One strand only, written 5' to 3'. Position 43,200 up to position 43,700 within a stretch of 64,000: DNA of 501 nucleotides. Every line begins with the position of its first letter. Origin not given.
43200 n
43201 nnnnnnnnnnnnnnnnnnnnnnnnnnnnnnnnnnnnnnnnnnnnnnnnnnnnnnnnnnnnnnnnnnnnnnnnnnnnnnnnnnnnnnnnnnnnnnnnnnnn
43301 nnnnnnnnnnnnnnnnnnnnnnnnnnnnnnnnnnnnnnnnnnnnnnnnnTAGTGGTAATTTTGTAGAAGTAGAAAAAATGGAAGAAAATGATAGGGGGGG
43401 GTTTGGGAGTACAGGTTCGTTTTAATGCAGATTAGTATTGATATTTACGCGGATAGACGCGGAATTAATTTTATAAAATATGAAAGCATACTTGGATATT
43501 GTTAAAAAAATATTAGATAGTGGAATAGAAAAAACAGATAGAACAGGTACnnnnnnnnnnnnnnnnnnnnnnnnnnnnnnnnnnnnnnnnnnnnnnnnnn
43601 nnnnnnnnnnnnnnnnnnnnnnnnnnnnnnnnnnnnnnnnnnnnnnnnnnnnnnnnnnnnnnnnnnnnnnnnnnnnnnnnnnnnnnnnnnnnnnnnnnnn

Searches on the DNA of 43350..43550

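Call 36: search_rna_families(source=window, start=43350, end=43550, threshold=evalue, max_evalue=10)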
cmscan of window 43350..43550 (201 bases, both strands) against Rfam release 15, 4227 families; matches with E-value up to 10: 2.
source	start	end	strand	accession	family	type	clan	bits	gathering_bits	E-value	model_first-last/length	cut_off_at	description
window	43448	43518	+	RF00185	Flavi_CRE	Cis-reg;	-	16.1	42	1.6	1-96/96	no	Flavivirus 3' UTR cis-acting replication element (CRE)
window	43521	43533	-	RF01952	SOX2OT_exon2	Gene; lncRNA;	-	10.6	45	3.2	57-69/69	no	SOX2 overlapping transcript exon 2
